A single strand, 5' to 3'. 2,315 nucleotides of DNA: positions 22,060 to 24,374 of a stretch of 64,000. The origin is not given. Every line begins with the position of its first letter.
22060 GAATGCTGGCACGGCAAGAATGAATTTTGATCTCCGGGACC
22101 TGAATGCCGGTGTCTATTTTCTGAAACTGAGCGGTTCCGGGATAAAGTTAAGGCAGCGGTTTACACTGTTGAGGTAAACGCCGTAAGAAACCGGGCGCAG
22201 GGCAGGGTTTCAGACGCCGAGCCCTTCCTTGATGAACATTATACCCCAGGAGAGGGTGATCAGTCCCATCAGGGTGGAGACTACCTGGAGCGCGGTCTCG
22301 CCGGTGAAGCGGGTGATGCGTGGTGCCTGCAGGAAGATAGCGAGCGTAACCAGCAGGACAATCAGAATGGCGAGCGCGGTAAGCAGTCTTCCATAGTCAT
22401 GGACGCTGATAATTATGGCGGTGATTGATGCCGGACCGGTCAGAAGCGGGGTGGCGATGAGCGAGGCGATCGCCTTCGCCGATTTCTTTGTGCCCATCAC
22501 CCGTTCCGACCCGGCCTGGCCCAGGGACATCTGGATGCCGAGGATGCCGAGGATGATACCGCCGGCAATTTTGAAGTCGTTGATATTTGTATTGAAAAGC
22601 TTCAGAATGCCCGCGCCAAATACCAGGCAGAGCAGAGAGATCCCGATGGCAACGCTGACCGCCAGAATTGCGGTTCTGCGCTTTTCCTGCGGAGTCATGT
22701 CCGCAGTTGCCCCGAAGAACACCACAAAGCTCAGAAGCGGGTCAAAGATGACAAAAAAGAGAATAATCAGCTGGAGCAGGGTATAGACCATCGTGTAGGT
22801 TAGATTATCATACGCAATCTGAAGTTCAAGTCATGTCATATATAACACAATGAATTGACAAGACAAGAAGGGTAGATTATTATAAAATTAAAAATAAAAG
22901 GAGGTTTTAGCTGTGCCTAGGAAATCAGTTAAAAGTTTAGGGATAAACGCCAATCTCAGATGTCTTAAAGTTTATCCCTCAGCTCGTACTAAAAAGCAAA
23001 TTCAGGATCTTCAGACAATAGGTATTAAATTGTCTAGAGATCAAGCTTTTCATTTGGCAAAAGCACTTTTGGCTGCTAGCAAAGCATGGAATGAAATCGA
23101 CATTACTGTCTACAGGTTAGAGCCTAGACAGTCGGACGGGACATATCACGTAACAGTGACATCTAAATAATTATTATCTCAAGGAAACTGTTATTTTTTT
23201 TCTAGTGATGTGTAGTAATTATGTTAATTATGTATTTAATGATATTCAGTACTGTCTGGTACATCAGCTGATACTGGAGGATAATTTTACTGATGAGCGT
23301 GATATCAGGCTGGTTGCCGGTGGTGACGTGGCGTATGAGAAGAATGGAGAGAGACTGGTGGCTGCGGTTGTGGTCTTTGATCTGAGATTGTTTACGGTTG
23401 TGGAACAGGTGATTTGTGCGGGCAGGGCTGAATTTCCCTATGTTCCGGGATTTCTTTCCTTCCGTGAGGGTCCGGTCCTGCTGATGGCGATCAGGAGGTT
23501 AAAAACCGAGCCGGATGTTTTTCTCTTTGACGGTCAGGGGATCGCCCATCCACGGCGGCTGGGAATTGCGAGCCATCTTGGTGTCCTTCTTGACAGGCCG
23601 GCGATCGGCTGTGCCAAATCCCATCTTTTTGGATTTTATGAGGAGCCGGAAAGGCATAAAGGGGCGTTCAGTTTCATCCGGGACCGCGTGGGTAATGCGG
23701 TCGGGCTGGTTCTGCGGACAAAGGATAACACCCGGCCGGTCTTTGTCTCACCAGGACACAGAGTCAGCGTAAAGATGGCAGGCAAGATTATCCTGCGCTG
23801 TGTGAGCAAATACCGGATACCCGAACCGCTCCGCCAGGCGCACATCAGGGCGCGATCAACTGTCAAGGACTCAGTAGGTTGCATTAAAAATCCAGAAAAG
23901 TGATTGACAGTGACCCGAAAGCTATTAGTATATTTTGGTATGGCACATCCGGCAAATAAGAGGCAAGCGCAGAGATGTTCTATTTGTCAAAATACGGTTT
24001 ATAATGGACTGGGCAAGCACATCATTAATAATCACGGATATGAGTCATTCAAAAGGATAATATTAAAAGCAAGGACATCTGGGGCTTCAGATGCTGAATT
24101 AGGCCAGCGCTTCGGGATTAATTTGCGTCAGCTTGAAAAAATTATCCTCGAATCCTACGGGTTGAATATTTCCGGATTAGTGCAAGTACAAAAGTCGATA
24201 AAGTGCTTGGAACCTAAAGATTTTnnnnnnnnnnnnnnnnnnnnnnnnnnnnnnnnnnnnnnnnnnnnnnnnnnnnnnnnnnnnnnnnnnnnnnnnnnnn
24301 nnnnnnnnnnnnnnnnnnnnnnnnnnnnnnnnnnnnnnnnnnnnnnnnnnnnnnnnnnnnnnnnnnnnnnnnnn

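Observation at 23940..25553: DNA methyltransferase with permuted motif order, N-terminal zinc-finger/HTH and duplicated degenerate block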

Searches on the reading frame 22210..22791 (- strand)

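Call 3: search_protein_families(library=pfam, proteins=[window:22210-22791:-], max_evalue=1)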
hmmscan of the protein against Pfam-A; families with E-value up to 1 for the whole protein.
window:22210-22791:- (193 aa): 3 families
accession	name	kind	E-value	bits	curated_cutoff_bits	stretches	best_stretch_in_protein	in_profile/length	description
PF01914.23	MarC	-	3.1e-28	99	23.9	1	5-191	4-199/203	MarC family integral membrane protein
PF03741.22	TerC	-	0.0014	18.8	27.8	1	23-155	16-150/178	Integral membrane protein TerC family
PF19873.4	DUF6346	-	0.72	9.9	25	0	135-165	4-34/145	Family of unknown function (DUF6346)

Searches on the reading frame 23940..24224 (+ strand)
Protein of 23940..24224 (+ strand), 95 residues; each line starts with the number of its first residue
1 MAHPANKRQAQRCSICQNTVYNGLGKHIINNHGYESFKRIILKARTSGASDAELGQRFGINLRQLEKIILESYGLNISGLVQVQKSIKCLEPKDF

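Call 60: search_protein_families(library=pfam, proteins=[window:23940-24224:+], max_evalue=10)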
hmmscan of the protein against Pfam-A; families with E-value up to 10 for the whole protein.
seq(95 aa): 5 families
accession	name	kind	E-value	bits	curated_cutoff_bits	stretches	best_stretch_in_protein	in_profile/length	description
PF13384.12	HTH_23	-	0.0048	17.1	24.6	1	39-69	9-38/50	Homeodomain-like domain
PF05605.18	zf-Di19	-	0.05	14.3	27.5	1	3-33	25-54/54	Drought induced 19 protein (Di19), zinc-binding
PF24446.1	DUF7565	-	0.057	14.2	27.1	1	2-39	21-60/92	Family of unknown function (DUF7565)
PF06505.16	XylR_N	-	0.1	12.8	23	1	9-85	18-95/101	Activator of aromatic catabolism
PF13518.12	HTH_28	-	0.13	12.9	25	1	38-69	2-33/52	Helix-turn-helix domain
